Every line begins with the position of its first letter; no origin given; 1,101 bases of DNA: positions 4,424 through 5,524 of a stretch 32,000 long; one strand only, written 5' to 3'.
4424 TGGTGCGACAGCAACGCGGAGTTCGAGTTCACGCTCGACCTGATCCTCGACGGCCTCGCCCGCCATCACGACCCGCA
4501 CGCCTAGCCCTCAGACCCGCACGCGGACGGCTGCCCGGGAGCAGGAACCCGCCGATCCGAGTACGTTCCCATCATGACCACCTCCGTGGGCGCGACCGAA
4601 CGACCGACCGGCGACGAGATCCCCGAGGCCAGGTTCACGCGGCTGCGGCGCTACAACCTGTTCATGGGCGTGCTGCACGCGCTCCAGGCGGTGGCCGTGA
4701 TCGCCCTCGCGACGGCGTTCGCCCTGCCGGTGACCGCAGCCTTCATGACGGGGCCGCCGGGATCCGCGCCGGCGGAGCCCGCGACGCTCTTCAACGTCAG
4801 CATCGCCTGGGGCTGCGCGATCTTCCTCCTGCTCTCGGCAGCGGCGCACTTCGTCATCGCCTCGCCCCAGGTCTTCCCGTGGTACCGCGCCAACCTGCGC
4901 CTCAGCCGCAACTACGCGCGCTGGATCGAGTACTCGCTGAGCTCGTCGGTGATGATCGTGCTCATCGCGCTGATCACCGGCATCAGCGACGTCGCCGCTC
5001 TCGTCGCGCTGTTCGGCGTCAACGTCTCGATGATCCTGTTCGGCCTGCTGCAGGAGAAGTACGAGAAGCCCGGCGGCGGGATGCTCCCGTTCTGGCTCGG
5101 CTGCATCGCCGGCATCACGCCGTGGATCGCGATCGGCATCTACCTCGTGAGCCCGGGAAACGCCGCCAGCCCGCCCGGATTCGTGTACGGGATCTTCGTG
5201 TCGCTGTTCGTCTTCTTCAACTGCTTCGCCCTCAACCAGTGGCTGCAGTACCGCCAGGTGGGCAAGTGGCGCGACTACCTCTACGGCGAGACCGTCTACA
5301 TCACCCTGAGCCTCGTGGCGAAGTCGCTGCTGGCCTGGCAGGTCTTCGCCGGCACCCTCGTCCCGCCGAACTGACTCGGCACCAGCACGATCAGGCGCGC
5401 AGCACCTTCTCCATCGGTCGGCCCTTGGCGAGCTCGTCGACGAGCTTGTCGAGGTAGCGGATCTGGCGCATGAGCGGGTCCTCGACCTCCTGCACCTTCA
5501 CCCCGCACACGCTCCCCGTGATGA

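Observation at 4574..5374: Heliorhodopsin with all signature residues, probably on its own leaderless promoter, with no retinal-synthesis genes nearby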

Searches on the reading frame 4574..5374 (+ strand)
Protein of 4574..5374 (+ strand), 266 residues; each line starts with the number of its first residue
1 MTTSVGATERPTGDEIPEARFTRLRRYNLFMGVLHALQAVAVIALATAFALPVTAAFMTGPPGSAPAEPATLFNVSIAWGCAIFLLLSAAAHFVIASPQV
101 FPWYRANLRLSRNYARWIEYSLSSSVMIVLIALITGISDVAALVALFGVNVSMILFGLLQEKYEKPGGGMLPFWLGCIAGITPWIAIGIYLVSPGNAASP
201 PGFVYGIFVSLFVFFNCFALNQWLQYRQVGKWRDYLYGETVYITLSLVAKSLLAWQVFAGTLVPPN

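Call 4: search_protein_families(library=pfam, proteins=[window:4574-5374:+], max_evalue=0.01)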
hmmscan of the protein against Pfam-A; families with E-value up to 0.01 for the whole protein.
window:4574-5374:+ (266 aa): 1 family
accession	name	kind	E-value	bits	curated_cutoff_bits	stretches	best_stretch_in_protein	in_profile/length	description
PF18761.7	Heliorhodopsin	-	9.6e-103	343.1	26.7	1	24-262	1-242/242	Heliorhodopsin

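Call 5: search_solved_structures(query=window:4574-5371:+, show_alignments=3, max_evalue=0.001)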
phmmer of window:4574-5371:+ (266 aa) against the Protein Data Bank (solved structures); distinct sequences matched with E-value up to 0.001: 6.
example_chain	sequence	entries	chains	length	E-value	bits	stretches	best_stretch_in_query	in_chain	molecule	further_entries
9ljj_A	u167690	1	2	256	4e-86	292.2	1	22-264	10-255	Heliorhodopsin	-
6su3_X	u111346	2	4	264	4.3e-86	292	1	22-264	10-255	48C12 heliorhodopsin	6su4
6uh3_A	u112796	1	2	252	6e-85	288.3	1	22-263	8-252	Heliorhodopsin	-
6is6_A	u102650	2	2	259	2e-60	207.9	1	16-264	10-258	heliorhodopsin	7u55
7clj_A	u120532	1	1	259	4.4e-60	206.8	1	16-264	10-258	heliorhodopsin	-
9vfc_A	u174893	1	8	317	1.5e-41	146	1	24-264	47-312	heliorhodopsin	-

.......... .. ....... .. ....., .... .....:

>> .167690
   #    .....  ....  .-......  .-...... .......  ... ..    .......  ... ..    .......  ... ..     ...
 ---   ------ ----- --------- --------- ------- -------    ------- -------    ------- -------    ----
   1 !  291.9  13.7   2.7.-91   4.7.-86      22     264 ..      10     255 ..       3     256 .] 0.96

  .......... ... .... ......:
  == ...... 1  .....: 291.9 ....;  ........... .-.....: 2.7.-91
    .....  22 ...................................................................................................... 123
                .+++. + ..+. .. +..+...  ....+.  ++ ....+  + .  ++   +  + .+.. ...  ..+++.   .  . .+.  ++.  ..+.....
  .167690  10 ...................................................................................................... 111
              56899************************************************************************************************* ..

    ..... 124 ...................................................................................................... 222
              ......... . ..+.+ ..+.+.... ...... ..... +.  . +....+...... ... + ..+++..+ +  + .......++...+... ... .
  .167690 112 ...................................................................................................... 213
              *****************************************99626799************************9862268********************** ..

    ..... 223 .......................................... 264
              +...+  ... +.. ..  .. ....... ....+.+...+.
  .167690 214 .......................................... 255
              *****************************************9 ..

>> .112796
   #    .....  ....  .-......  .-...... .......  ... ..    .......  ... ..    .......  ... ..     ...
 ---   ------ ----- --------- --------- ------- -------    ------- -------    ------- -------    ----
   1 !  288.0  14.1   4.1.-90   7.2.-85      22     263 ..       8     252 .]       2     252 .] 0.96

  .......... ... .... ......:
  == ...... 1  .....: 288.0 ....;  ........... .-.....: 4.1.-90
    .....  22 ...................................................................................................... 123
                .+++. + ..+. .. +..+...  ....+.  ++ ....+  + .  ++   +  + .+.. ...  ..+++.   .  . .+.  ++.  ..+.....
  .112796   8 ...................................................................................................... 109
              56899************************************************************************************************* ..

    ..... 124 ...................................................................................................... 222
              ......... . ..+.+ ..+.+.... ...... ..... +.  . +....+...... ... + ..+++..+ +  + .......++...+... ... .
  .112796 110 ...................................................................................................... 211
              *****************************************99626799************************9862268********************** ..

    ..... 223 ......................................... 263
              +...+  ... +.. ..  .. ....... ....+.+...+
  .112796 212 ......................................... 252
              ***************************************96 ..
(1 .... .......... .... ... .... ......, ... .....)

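Call 6: search_protein_families(library=ncbifam, proteins=[window:4574-5374:+], max_evalue=0.01)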
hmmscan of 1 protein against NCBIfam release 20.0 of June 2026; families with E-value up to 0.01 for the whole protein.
window:4574-5374:+ (266 aa): 1 family
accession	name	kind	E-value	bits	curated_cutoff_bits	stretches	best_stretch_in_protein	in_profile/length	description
NF038020.1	HeR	equivalog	4.8e-101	337.4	100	1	24-262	1-244/244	heliorhodopsin HeR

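Call 12: find_homologous_proteins(query=window:4574-5371:+, max_evalue=1e-20)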
Query window:4574-5371:+ (266 aa): 7962 proteins with E <= 1e-20 among 8000 candidates; the best 120 are listed.
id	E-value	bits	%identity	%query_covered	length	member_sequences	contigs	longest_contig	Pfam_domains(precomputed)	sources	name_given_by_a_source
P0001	3.9e-152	523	91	97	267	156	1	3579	PF18761.8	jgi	-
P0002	4.8e-152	523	89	100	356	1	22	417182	PF18761.8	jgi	jgi:hypothetical protein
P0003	9.2e-152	522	88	99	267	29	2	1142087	PF18761.8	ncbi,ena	-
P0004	1.4e-151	522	89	97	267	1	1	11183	PF18761.8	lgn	-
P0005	5.1e-151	520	90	97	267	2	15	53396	PF18761.8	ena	-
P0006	1.7e-150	518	87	100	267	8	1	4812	PF18761.8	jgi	jgi:hypothetical protein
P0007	5.8e-150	516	87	100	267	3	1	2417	PF18761.8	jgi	-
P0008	5.9e-148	510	87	98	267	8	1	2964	PF18761.8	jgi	-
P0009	2.7e-147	508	86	100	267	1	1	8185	PF18761.8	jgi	jgi:hypothetical protein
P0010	8.4e-147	506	86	100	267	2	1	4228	PF18761.8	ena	-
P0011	3.4e-146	504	85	100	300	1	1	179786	PF18761.8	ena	-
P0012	5.1e-146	503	86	99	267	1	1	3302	PF18761.8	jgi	jgi:hypothetical protein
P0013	1.4e-144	499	86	96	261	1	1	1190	PF18761.8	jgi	jgi:hypothetical protein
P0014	1.6e-143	495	87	96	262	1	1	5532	PF18761.8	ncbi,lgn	-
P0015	2.8e-143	494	86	100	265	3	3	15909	PF18761.8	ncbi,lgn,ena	-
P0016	3.2e-143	494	84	100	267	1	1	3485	PF18761.8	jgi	jgi:hypothetical protein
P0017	3.4e-143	494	87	94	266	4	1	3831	PF18761.8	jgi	jgi:hypothetical protein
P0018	3.5e-143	494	85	100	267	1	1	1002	PF18761.8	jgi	jgi:hypothetical protein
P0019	1.5e-142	492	87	95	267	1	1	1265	PF18761.8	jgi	jgi:hypothetical protein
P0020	3.0e-142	491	83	100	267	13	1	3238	PF18761.8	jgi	jgi:hypothetical protein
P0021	2.0e-141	488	85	96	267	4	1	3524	PF18761.8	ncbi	-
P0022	2.3e-141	488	87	95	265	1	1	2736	PF18761.8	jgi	jgi:hypothetical protein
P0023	2.8e-141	488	82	99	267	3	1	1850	PF18761.8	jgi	jgi:hypothetical protein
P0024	7.5e-141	486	85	99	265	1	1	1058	PF18761.8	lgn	-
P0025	1.5e-140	485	84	96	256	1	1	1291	PF18761.8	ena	-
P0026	2.3e-140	485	87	94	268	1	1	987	PF18761.8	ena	-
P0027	8.0e-140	483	84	96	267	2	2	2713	PF18761.8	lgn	-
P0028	5.1e-139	480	83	95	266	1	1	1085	PF18761.8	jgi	jgi:Heliorhodopsin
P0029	1.4e-138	479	85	95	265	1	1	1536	PF18761.8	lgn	-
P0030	1.1e-136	473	84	96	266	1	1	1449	PF18761.8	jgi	jgi:Heliorhodopsin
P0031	1.8e-136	472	82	98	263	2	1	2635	PF18761.8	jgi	jgi:hypothetical protein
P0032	2.6e-134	465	78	99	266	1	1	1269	PF18761.8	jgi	jgi:hypothetical protein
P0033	1.5e-125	436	75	98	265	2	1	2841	PF18761.8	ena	-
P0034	2.5e-125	436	77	95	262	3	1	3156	PF18761.8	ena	-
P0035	1.6e-123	430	78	95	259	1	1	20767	PF18761.8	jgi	jgi:hypothetical protein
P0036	2.9e-122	425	78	94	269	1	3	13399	PF18761.8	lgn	-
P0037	1.5e-119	417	74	95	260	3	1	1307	PF18761.8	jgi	jgi:hypothetical protein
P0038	1.0e-117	411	73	94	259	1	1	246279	PF18761.8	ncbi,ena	-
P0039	2.1e-117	410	69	98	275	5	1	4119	PF18761.8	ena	-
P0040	1.5e-116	407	74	92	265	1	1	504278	PF18761.8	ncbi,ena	-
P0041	1.2e-115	404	88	80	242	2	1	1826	PF18761.8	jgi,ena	-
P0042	1.8e-114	400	70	98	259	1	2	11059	PF18761.8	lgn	-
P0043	8.6e-114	398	72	94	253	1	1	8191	PF18761.8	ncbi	ncbi:MAG TPA: heliorhodopsin HeR [Actinomycetota bacterium]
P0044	1.2e-113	397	92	76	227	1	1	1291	PF18761.8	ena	-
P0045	2.7e-113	396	69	95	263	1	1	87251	PF18761.8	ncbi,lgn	ncbi:MAG TPA: heliorhodopsin HeR [Actinomycetota bacterium]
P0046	9.8e-113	394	69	95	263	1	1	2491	PF18761.8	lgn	-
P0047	2.0e-112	393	74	93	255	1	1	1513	PF18761.8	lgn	-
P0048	2.0e-111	390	72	90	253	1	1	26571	PF18761.8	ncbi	-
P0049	2.1e-111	390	67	96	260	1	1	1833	PF18761.8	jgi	jgi:hypothetical protein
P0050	2.5e-111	390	69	96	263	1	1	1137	PF18761.8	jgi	jgi:hypothetical protein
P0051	3.3e-111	389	72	94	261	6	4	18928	PF18761.8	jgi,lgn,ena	jgi:hypothetical protein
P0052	8.9e-111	388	69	94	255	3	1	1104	PF18761.8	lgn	-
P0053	1.4e-110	387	68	98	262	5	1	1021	PF18761.8,PF01036.25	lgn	-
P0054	1.3e-109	384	67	97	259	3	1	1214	PF18761.8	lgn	-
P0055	1.5e-109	384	67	98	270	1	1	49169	PF18761.8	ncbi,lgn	-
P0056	2.5e-109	383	75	87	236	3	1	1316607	PF18761.8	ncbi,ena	-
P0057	2.6e-109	383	70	94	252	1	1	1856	PF18761.8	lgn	-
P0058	6.7e-109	382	69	96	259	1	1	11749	PF18761.8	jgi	jgi:hypothetical protein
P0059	9.6e-109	381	70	93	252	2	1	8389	PF18761.8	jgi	-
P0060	9.9e-109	381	70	92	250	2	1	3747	PF18761.8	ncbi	-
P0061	1.5e-108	381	68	91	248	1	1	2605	PF18761.8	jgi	jgi:hypothetical protein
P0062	1.7e-108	380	73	90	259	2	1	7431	PF18761.8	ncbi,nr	ncbi:MAG TPA: heliorhodopsin HeR [Acidimicrobiia bacterium]|nr:heliorhodopsin HeR [Acidimicrobiia ba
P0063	2.0e-108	380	70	93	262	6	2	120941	PF18761.8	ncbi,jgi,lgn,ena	-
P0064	2.2e-108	380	69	94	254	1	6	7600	PF18761.8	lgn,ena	-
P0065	2.2e-108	380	68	96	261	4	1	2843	PF18761.8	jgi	jgi:hypothetical protein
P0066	5.7e-108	379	71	91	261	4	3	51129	PF18761.8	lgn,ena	-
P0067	6.3e-108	378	67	95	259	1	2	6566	PF18761.8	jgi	jgi:Heliorhodopsin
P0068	7.1e-108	378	70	92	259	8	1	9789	PF18761.8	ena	-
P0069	7.1e-108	378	72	90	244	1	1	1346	PF18761.8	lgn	-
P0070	7.4e-108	378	73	89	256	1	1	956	PF18761.8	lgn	-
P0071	8.6e-108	378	69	94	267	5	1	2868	PF18761.8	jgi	-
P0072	1.0e-107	378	69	91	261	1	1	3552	PF18761.8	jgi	jgi:Heliorhodopsin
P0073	1.0e-107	378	72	90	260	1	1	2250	PF18761.8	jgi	jgi:hypothetical protein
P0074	1.6e-107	377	69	92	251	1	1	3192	PF18761.8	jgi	jgi:hypothetical protein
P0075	1.6e-107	377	71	93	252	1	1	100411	PF18761.8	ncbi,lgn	-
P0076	1.8e-107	377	67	95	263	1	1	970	PF18761.8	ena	-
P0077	1.8e-107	377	66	99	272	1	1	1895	PF18761.8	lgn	-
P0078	2.4e-107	377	67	95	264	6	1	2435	PF18761.8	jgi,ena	-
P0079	2.5e-107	376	68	94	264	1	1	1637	PF18761.8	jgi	jgi:hypothetical protein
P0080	2.9e-107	376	70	91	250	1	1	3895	PF18761.8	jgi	jgi:hypothetical protein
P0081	4.6e-107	376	67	95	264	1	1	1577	PF18761.8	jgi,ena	-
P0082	4.9e-107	376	72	90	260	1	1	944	PF18761.8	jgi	jgi:hypothetical protein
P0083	5.6e-107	375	70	92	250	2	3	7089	PF18761.8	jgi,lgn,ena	-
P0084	6.9e-107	375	71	90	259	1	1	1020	PF18761.8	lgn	-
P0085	7.0e-107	375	66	98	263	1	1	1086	PF18761.8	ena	-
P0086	7.3e-107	375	69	89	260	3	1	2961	PF18761.8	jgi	jgi:hypothetical protein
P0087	7.8e-107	375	67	93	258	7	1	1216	PF18761.8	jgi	jgi:hypothetical protein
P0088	8.1e-107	375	67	98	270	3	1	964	PF18761.8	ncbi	-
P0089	8.9e-107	375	70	91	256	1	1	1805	PF18761.8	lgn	-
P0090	9.6e-107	375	67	98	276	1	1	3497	PF18761.8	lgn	-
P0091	1.1e-106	374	67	93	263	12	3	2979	PF18761.8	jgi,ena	jgi:hypothetical protein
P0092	1.1e-106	374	68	91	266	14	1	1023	PF18761.8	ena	-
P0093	1.5e-106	374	73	91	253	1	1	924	PF18761.8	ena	-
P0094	1.6e-106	374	67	95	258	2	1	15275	PF18761.8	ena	-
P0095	1.8e-106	374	69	94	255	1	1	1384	PF18761.8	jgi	jgi:hypothetical protein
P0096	1.9e-106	374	69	92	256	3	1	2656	PF18761.8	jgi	jgi:hypothetical protein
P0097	1.9e-106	374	67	97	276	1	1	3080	PF18761.8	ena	-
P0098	2.0e-106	374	66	96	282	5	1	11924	PF18761.8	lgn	-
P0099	2.7e-106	373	68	90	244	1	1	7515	PF18761.8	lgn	-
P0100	2.8e-106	373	66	93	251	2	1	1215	PF18761.8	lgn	-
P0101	2.9e-106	373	69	90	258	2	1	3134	PF18761.8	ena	-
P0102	3.0e-106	373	67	96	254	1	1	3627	PF18761.8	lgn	-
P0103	3.2e-106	373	71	90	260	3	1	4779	PF18761.8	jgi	jgi:hypothetical protein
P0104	3.5e-106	373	68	92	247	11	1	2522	PF18761.8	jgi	jgi:hypothetical protein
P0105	3.6e-106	373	69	92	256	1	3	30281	PF18761.8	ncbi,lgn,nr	ncbi:MAG: heliorhodopsin HeR [Actinobacteria bacterium]|nr:heliorhodopsin HeR [Actinomycetota bacter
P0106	4.1e-106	373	70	91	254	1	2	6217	PF18761.8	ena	-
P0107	4.8e-106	372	69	87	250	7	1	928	PF18761.8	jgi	jgi:hypothetical protein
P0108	5.5e-106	372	70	91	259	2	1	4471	PF18761.8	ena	-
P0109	5.7e-106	372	71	90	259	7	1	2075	PF18761.8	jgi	jgi:hypothetical protein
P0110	6.3e-106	372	70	91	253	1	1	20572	PF18761.8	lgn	-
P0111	1.0e-105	371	66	98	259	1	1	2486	PF18761.8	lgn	-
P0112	1.1e-105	371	65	98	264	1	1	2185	PF18761.8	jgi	jgi:Heliorhodopsin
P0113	1.2e-105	371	67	93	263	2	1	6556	PF18761.8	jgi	jgi:hypothetical protein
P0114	1.2e-105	371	69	92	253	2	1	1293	PF18761.8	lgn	-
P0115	1.5e-105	371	68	93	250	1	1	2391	PF18761.8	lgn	-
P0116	1.5e-105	371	65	93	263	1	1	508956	PF18761.8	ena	-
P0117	1.7e-105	370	72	92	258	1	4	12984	PF18761.8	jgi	jgi:hypothetical protein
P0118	2.0e-105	370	65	94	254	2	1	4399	PF18761.8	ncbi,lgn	-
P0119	2.3e-105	370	67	93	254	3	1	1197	PF18761.8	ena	-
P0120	2.6e-105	370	69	90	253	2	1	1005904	PF18761.8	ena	-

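Call 13: find_related_loci(query=window:4574-5371:+, collection=genome_contigs, flank=10000)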
Query window:4574-5371:+ (266 aa) in genome_contigs; peptide patterns used: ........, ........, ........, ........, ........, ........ (x = any residue, [..] = any of these).
600 stretches matched a pattern (row limit reached: there are more); 545 encode a relative of the query (tblastn E <= 1e-3); the best 80 are kept; 80 distinct loci.
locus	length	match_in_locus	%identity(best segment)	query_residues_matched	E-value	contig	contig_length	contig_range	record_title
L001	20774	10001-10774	91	8-265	2e-150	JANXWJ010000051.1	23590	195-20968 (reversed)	MAG: Candidatus Nanopelagicales bacterium isolate GL140_1_metabat_73 GL140_1_k141_907266, whole genome shotgun sequence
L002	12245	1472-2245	89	8-265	4e-148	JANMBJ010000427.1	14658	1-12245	MAG: Candidatus Nanopelagicales bacterium isolate OTE_1_metabat_352 OTE_1_k141_2204328, whole genome shotgun sequence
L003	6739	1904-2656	89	14-264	9e-139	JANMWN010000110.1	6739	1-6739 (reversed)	MAG: Sporichthyaceae bacterium isolate OTE_88_metabat_272 OTE_88_k141_2169262, whole genome shotgun sequence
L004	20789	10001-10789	86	1-262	5e-137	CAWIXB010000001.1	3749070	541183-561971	MAG: uncultured Actinomycetota bacterium isolate MFD04935.bin.1.3 genome assembly, contig: contig_2055, whole genome sho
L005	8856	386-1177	85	1-265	5e-134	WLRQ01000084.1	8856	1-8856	MAG: Actinomycetota bacterium isolate UFOp-RH-27jun17-269 RH-27jun17-269-c84, whole genome shotgun sequence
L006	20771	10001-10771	71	7-262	6e-120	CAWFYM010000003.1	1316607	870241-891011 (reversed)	MAG: uncultured Actinomycetota bacterium isolate MFD05442.bin.1.323 genome assembly, contig: contig_16058, whole genome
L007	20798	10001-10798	91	1-266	6e-159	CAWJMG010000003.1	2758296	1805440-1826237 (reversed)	MAG: uncultured Actinomycetes bacterium isolate MFD02832.bin.1.159 genome assembly, contig: contig_7793, whole genome sh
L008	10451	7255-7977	71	22-262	1e-111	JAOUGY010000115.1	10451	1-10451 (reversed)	MAG: Acidimicrobiia bacterium isolate 4_1_May_SF_Bin47 4_1_May_SF_Bin47_scaffold_2724_c1, whole genome shotgun sequence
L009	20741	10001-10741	69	17-262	5e-111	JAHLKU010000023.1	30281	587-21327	MAG: Actinomycetota bacterium isolate MAG32 NODE_2672_length_30281_cov_2769.967710, whole genome shotgun sequence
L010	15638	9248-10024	63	4-262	4e-108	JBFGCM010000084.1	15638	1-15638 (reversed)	MAG: Acidimicrobiia bacterium isolate Mix_sand01.2020.11.Z.72 k141_1728823_length_15638_cov_13.9883, whole genome shotgu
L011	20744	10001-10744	67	22-265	1e-107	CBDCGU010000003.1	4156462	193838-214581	MAG: Acidimicrobiia bacterium isolate 6749b232-f2df-4c02-bc6f-726ef32645bf genome assembly, contig: contig_3, whole geno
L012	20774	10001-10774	65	3-258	4e-107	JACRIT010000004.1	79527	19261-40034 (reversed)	MAG: Acidimicrobiia bacterium isolate NC_groundwater_1810_Pr3_B-0.1um_69_14 SR-2_scaffold_141_15074, whole genome shotgu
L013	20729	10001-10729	70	22-262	2e-106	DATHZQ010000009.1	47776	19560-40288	MAG TPA_asm: Acidimicrobiia bacterium isolate SMAG_U16242 k141_255499, whole genome shotgun sequence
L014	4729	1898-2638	67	18-263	1e-106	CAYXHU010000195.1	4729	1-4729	MAG TPA_asm: uncultured Acidimicrobiia bacterium isolate binchicken_co334_108 genome assembly, contig: NODE_37437_length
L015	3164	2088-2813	70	22-262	2e-108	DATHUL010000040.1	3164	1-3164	MAG TPA_asm: Acidimicrobiia bacterium isolate SMAG_U16106 k141_361621, whole genome shotgun sequence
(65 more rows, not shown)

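Call 16: find_encoding_contigs(protein=window:4574-5374:+, flank=10000, max_places=4)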
Protein window:4574-5374:+ (266 aa): no gene with exactly this product is on record in the collection.

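Call 17: find_encoding_contigs(protein=P0003, flank=8000, max_places=3)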
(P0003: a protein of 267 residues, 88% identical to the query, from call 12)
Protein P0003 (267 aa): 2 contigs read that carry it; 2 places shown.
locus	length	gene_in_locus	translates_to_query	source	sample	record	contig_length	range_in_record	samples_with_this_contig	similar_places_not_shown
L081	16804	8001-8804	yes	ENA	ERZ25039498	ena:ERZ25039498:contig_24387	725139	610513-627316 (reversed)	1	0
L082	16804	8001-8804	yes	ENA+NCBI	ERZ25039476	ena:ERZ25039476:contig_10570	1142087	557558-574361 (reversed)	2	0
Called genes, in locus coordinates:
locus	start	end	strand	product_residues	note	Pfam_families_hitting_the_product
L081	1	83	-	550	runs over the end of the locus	-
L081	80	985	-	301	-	PF00005:ABC_tran, PF13304:AAA_21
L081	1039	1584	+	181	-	PF12802:MarR_2, PF27059:HTH_MmpR5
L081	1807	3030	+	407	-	PF01546:Peptidase_M20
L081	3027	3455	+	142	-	PF08211:dCMP_cyt_deam_2, PF00383:dCMP_cyt_deam_1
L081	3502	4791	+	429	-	PF02885:Glycos_trans_3N, PF00591:Glycos_transf_3, PF07831:PYNP_C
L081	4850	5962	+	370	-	PF00962:A_deaminase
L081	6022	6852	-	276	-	PF06271:RDD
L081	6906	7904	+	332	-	PF28475:DUF8413, PF01944:SpoIIM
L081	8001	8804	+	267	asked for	PF18761:Heliorhodopsin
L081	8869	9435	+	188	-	PF01872:RibD_C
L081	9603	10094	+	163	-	PF13302:Acetyltransf_3, PF00583:Acetyltransf_1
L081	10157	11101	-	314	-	PF00313:CSD, PF08206:OB_RNB (faint), PF22707:S1CSD-TOTE-2 (faint), PF00313:CSD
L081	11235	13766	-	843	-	PF00251:Glyco_hydro_32N, PF22847:Glyco_hydro_43_rel (faint), PF00251:Glyco_hydro_32N, PF08244:Glyco_hydro_32C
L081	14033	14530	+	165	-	PF00190:Cupin_1 (weak), PF02311:AraC_binding (weak), PF07883:Cupin_2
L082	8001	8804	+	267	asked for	PF18761:Heliorhodopsin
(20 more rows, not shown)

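Call 26: find_related_loci(query=window:4574-5371:+, collection=metagenome_contigs, flank=5000)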
Query window:4574-5371:+ (266 aa) in metagenome_contigs; peptide patterns used: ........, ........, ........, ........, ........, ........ (x = any residue, [..] = any of these).
600 stretches matched a pattern (row limit reached: there are more); 501 encode a relative of the query (tblastn E <= 1e-3); the best 80 are kept; 80 distinct loci.
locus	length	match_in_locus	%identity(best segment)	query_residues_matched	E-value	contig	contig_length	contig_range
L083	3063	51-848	88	1-266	6e-159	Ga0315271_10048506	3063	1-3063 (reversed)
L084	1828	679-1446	90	11-266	2e-160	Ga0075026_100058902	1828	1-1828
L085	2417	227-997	89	9-266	9e-157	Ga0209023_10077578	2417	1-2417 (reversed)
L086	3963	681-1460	87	7-266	2e-147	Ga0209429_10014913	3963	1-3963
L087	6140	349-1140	89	1-263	4e-138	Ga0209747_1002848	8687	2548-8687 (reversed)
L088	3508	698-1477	86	7-266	7e-137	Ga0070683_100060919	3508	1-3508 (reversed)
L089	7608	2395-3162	67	9-264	3e-110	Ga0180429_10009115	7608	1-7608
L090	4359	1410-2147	67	17-262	4e-109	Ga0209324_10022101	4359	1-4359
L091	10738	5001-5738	67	18-262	4e-106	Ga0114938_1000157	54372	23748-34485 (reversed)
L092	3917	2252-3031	65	5-262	2e-107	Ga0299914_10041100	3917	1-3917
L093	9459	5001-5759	66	16-265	2e-105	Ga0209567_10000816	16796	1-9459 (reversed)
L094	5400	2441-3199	69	9-262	2e-104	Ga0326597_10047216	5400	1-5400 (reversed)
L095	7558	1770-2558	63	3-262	1e-103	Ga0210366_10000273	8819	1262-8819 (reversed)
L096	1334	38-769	66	19-262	3e-112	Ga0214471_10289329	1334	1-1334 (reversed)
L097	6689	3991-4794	61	1-263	4e-103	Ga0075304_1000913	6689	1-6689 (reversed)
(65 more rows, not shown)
